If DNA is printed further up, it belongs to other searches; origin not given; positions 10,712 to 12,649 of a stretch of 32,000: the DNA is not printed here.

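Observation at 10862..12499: GC-rich single-gene insertion: membrane-anchored type-B carboxylesterase next to rpoC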

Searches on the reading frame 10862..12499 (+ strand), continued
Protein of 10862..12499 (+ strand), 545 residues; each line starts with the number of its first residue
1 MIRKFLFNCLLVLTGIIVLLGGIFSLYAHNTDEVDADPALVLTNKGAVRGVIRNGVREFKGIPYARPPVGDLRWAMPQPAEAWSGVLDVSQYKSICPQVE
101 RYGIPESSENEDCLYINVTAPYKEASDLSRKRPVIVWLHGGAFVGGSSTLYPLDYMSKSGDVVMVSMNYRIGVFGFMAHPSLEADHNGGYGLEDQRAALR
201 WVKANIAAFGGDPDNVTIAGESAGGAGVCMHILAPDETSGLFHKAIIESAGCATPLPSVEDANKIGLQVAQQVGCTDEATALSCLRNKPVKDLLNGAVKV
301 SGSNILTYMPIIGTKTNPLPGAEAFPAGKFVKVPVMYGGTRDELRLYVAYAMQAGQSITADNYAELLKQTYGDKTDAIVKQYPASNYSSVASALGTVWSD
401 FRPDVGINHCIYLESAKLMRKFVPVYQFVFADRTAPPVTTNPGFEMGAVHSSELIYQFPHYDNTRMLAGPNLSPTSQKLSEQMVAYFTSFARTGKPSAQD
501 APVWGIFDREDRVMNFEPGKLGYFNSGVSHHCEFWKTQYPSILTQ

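Call 24: search_dna_similar(query=window:10862-12496:+, collection=plasmids, mode=protein, max_rows=15)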
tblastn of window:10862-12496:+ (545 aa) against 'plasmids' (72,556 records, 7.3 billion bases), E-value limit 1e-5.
Records with a match: 308; places in all: 422; records where one place covers at least 80% of the query: 203.
Best place of each record, by identity: <60% 308.
By first word of the organism name: Streptomyces 41; Agrobacterium 33; Rhizobium 31; Sphingobium 17; Clostridium 14; Novosphingobium 14; Rhodococcus 14; Cupriavidus 7; Neorhizobium 7; Deinococcus 6; and 68 more.
By predicted mobility (MOB-suite, as given by PLSDB): non-mobilizable 193; conjugative 69; mobilizable 46.
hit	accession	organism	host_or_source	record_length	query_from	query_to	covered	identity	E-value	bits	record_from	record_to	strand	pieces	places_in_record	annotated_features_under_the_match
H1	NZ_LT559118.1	Nonomuraea gerenzanensis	-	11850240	38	537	92%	43.1%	4e-113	377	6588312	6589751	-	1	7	none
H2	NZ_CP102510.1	Streptomyces sp. NBC_00162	bacterial isolate,soil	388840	40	536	91%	39.0%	2e-90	311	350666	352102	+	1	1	carboxylesterase family protein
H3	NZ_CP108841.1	Streptomyces chartreusis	-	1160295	37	536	92%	38.0%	9e-96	326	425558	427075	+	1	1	none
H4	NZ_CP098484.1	Streptomyces sp. Caat 7-52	Bacteria,soil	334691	31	535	93%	37.5%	7e-90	309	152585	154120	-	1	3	carboxylesterase family protein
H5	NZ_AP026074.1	Streptomyces nigrescens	-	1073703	41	536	91%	37.2%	4e-82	287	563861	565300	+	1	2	none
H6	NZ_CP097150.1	Deinococcus sp. QL22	-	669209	38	535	91%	37.0%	6e-79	277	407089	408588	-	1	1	carboxylesterase family protein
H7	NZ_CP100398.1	Streptomyces rimosus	pure culture,mutant of Streptomyces ...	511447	32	536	93%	36.1%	2e-84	293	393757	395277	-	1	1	carboxylesterase family protein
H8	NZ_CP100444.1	Streptomyces rimosus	pure culture,OTC cluster deletion ...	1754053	32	536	93%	36.1%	2e-84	293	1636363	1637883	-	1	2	record has no annotation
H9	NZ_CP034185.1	Deinococcus psychrotolerans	whole organism,R2A medium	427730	37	535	92%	36.3%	1e-82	288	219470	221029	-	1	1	carboxylesterase/lipase family protein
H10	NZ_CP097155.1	Deinococcus sp. QL22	-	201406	38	535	91%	36.2%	2e-76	270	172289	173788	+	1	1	carboxylesterase family protein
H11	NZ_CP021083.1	Deinococcus ficus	Ficus religiosa L.,cell ...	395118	34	535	92%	35.6%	2e-76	270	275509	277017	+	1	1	carboxylesterase/lipase family protein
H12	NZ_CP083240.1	Ancylobacter polymorphus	activated sludge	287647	38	535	91%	35.0%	5e-74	263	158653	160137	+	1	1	carboxylesterase family protein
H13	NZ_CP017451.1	Klebsiella sp. LTGPAF-6F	Alhagi sparsifolia Shap.,Whole organism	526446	40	507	86%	36.6%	8e-74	263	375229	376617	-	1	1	carboxylesterase family protein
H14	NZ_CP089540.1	Spirosoma oryzicola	Single cell,Surface layer of rice grains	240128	38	512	87%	36.0%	2e-64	235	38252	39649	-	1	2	carboxylesterase family protein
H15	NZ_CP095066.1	Hymenobacter volaticus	single cell,air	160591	41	512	86%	36.5%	8e-59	255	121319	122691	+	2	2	none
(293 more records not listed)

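Call 30: search_solved_structures(query=window:10862-12496:+, show_alignments=1)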
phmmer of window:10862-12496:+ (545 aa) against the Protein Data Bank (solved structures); distinct sequences matched with E-value up to 0.001: 170 (the best 60 are shown).
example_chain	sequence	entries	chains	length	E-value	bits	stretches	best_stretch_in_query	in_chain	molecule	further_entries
1c7i_A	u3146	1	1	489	4.3e-69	237.1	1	40-512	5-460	PROTEIN (PARA-NITROBENZYL ESTERASE)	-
1c7j_A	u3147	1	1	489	1.7e-68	235.2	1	40-512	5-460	PROTEIN (PARA-NITROBENZYL ESTERASE)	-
1qe3_A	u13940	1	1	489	2.2e-68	234.8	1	40-512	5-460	PARA-NITROBENZYL ESTERASE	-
5hq3_A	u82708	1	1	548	3.4e-64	221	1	39-543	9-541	Acetylcholinesterase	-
5hq3_B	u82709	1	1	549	3.4e-64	220.9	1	39-543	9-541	Acetylcholinesterase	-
9grb_D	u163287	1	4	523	1.9e-62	215.2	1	53-535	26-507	Carboxylic ester hydrolase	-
6o69_A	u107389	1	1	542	2.1e-61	211.7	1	40-544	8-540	Acetylcholinesterase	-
7d9o_A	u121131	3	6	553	3.9e-61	210.9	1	32-543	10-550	Acetylcholinesterase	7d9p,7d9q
8axc_A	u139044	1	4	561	1.5e-60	209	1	29-517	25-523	Acylcarnitine hydrolase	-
6o4w_A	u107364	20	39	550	1.9e-60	208.6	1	40-543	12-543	Acetylcholinesterase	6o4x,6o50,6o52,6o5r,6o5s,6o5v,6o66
4pqe_A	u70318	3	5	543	2e-60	208.5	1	40-543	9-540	Acetylcholinesterase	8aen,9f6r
4ey4_A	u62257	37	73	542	2e-60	208.5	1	40-543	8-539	Acetylcholinesterase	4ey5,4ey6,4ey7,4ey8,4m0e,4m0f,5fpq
3lii_A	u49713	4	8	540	2.5e-60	208.2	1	40-543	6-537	Acetylcholinesterase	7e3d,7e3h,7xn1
2x8b_A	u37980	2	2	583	2.6e-60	208.1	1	40-543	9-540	ACETHYLCHOLINESTERASE | ACETYLCHOLINESTERASE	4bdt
1b41_A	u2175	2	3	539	3e-60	207.9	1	41-543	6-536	ACETYLCHOLINESTERASE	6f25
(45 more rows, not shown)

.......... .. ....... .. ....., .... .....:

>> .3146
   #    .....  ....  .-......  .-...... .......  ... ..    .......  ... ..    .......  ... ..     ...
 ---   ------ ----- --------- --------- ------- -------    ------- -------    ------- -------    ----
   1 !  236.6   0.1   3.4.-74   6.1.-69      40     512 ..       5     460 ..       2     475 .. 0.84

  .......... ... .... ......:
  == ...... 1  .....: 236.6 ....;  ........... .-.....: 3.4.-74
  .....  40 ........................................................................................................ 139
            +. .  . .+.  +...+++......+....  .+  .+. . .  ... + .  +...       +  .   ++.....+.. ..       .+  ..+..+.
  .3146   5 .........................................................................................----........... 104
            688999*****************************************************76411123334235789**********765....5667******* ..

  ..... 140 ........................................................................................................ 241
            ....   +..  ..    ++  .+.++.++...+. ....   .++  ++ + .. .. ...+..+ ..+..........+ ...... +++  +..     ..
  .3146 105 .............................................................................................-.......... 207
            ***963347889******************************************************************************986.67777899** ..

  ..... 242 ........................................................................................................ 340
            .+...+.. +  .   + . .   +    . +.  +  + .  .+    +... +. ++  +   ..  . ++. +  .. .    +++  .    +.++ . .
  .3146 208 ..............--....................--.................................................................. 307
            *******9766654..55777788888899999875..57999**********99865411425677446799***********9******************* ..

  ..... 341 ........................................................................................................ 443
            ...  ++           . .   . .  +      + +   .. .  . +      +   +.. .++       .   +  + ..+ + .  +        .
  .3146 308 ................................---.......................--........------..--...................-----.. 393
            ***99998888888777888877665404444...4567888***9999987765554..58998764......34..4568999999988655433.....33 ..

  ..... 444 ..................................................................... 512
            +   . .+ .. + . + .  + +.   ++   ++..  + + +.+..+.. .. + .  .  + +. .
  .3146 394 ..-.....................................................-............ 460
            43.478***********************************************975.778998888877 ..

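Call 40: search_protein_families(library=pfam, proteins=[L093:1433-3007:-, L093:4751-5182:-, L095:1758-3179:-, L095:5538-6197:-, L095:5350-6615:-, L098:1836-3116:-, L098:5546-6496:-, L097:2355-3149:+, L084:2001-3209:+], max_evalue=0.00001)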
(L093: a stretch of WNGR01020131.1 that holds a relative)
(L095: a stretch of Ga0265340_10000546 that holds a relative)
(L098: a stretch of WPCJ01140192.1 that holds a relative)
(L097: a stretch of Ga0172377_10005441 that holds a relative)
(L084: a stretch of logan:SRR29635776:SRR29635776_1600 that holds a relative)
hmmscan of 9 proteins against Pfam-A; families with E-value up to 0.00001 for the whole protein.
L093:1433-3007:- (524 aa): 3 families
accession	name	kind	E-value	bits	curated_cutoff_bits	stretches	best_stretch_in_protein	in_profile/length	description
PF19289.4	PmbA_TldD_3rd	-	2.9e-66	223.2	22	1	289-522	2-220/220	PmbA/TldA metallopeptidase C-terminal domain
PF19290.4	PmbA_TldD_2nd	-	8e-17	62.1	20.9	1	172-281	2-109/109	PmbA/TldA metallopeptidase central domain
PF01523.21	PmbA_TldD_1st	-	6.2e-15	55.5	20.9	1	85-144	2-62/65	PmbA/TldA metallopeptidase domain 1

L093:4751-5182:- (143 aa): 1 family
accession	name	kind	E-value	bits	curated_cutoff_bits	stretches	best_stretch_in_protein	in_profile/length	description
PF01638.23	HxlR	-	4.7e-29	100.5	20.8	1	32-117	1-86/91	HxlR-like helix-turn-helix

L095:1758-3179:- (473 aa): 3 families
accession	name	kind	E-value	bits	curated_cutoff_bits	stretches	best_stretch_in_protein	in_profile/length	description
PF19289.4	PmbA_TldD_3rd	-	6.4e-67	225.4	22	1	237-470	2-220/220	PmbA/TldA metallopeptidase C-terminal domain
PF19290.4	PmbA_TldD_2nd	-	3.1e-16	60.2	20.9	1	120-228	2-108/109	PmbA/TldA metallopeptidase central domain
PF01523.21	PmbA_TldD_1st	-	3.1e-15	56.5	20.9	1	33-93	2-63/65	PmbA/TldA metallopeptidase domain 1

L095:5538-6197:- (219 aa): 1 family
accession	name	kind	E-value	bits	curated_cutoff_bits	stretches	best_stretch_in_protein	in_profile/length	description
PF06776.18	IalB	-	1.9e-36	125.5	22.1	1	88-218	1-130/131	Invasion associated locus B (IalB) protein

L095:5350-6615:- (421 aa): 0 families

L098:1836-3116:- (426 aa): 3 families
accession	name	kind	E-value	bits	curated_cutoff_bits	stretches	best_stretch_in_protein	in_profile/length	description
PF13487.12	HD_5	-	5.2e-27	95.1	27.2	1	183-327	21-168/170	HD domain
PF11871.13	DUF3391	-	7.9e-24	85.2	27.8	1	15-143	4-134/136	Domain of unknown function (DUF3391)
PF01966.28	HD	-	4.3e-16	59.7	22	1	179-298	4-115/116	HD domain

L098:5546-6496:- (316 aa): 3 families
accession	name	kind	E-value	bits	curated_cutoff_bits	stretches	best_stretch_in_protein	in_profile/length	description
PF13793.12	Pribosyltran_N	-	2.4e-48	163.3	25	1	9-124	2-117/117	N-terminal domain of ribose phosphate pyrophosphokinase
PF14572.12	Pribosyl_synth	-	1.3e-22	81.1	27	1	209-315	76-183/184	Phosphoribosyl synthetase-associated domain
PF00156.33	Pribosyltran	-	3e-14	53.1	26.3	1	161-255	25-126/158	Phosphoribosyl transferase domain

L097:2355-3149:+ (264 aa): 1 family
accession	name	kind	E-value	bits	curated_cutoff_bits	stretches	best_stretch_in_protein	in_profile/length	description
PF01177.27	Asp_Glu_race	-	1.1e-19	71.5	31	1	23-206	20-202/211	Asp/Glu/Hydantoin racemase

L084:2001-3209:+ (402 aa): 3 families
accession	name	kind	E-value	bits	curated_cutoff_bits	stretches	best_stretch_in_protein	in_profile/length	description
PF07690.21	MFS_1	-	4.8e-48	164.3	33.4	1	23-359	4-344/347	Major Facilitator Superfamily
PF13347.12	MFS_2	-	5.8e-09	35.4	27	1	15-135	224-346/427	MFS/sugar transport protein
PF00083.30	Sugar_tr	-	1.2e-07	31.5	22.3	1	51-187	47-189/452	Sugar (and other) transporter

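Call 44: search_protein_families(library=ncbifam, proteins=[window:10862-12496:+])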
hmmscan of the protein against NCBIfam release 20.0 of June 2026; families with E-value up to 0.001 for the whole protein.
window:10862-12496:+ (545 aa): 4 families
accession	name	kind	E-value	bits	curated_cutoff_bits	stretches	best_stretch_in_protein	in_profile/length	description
NF058653.1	LipP1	equivalog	2.7e-11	42.9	350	1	129-226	68-156/300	LipP1 family hormone-sensitive lipase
NF052354.1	EstLipQMycob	equivalog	7.8e-08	31.3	700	1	129-235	162-259/418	esterase LipQ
NF058651.1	GESAG_HSLs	subfamily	0.00017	20.7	430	1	133-226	68-148/296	GESAG motif subfamily hormone-sensitive lipase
NF033149.0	CHL_hydrolase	equivalog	0.00019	20.5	500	1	130-227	73-161/310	chloramphenicol hydrolase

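Call 52: predict_structure(alignment_id=A2)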
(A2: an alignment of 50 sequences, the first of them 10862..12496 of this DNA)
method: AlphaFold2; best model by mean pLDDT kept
length: 545 residues; sequences in the alignment: 50
mean_pLDDT: 90.5   pTM: 0.89
mean pLDDT of the five models: 90.5, 89.3, 88.9, 87.2, 85.4
residues with pLDDT >= 90: 413; 70-90: 91; 50-70: 26; < 50: 15
segments of 3 or more residues with pLDDT < 50: 21-30
pLDDT, mean of each block of 10 residues (from residue 1): 59 57 46 70 96 97 96 96 96 88 78 96 93 95 68 93 96 93 95 97 98 98 93 96 97 91 96 96 97 94 82 89 94 98 92 90 96 97 96 96 90 96 98 85 87 91 80 93 98 97 96 96 97 97 89
secondary structure, 60 per line:
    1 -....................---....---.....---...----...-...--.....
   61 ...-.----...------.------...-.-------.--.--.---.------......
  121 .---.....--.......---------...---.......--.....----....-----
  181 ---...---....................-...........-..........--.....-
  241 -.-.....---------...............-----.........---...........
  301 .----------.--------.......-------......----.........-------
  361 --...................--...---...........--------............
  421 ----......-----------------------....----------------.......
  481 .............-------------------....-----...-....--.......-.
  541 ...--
elements in order: H2-21 H25-28 H32-36 E40-42 E47-49 E51-53 E56-63 E86-88 E115-121 H125-129 E132-138 H154-160 E163-167 H172-175 H190-209 E211-221 H223-232 H235-238 E244-248 H259-272 H278-286 H290-301 H321-327 E335-340 H345-353 H363-381 H390-400 H409-420 E425-430 H454-457 H474-493 E513-516 E522-524 H526-529 H532-538 H540-543

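Call 54: fold_search(model_id=the predicted structure, library=pdb)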
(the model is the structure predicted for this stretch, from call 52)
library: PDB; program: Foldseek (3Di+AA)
matches with E <= 10: 1479; with E <= 0.001: 1046
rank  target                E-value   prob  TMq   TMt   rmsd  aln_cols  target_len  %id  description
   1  9g73_A                4.8e-42  1.00  0.78  0.82   3.7       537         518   29  Crystal structure of mouse Carboxylesterase 2e (Ces2e) (released 2025-08-13)
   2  8axc_B                1.2e-41  1.00  0.79  0.80   3.7       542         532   29  Crystal structure of mouse Ces2c (released 2022-11-16)
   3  9grb_D                2.5e-41  1.00  0.79  0.82   3.4       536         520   30  Crystal structure of mouse Carboxylesterase 2b (Ces2b) (released 2025-09-24)
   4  5hf8_B                2.5e-41  1.00  0.79  0.80   3.8       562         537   29  Crystal structure of human acetylcholinesterase in complex with paraoxon (alternative acyl loop conformation) (released 2016-06-22)
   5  6ntl_B                2.5e-41  1.00  0.79  0.81   3.9       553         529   29  Crystal Structure of Recombinant Human Acetylcholinesterase Inhibited by A-234 (released 2020-07-01)
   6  5hf6_A                2.6e-41  1.00  0.80  0.82   3.7       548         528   30  Crystal structure of human acetylcholinesterase in complex with paraoxon in the aged state (released 2016-06-22)
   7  6wvo_A                2.8e-41  1.00  0.79  0.81   3.9       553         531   29  Crystal Structure of Recombinant Human Acetylcholinesterase In Complex with GD and HI-6 (released 2021-03-31)
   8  4m0e_A                2.9e-41  1.00  0.79  0.81   4.0       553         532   29  Structure of human acetylcholinesterase in complex with dihydrotanshinone I (released 2013-10-16)
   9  6nto_B                3.1e-41  1.00  0.79  0.81   3.8       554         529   29  Crystal Structure of Recombinant Human Acetylcholinesterase Inhibited by A-230 (released 2020-07-01)
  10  5hf8_A                3.7e-41  1.00  0.80  0.81   3.9       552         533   29  Crystal structure of human acetylcholinesterase in complex with paraoxon (alternative acyl loop conformation) (released 2016-06-22)
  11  6nea_B                4.7e-41  1.00  0.80  0.82   4.0       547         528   29  Human Acetylcholinesterase in complex with reactivator, HLo7 (released 2019-06-12)
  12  6g1u_B                5.0e-41  1.00  0.79  0.81   4.1       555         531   29  Crystal structure of Torpedo Californica acetylcholinesterase in complex with 9-Amino-6-chloro-1,2,3,4-tetrahydro-10-m (released 2018-04-04)
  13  9grb_C                5.0e-41  1.00  0.78  0.82   3.5       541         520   29  Crystal structure of mouse Carboxylesterase 2b (Ces2b) (released 2025-09-24)
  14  8axc_A                5.3e-41  1.00  0.79  0.83   3.7       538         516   28  Crystal structure of mouse Ces2c (released 2022-11-16)
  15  5hq3_B                5.3e-41  1.00  0.78  0.81   4.0       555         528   31  Stable, high-expression variant of human acetylcholinesterase (released 2016-07-27)
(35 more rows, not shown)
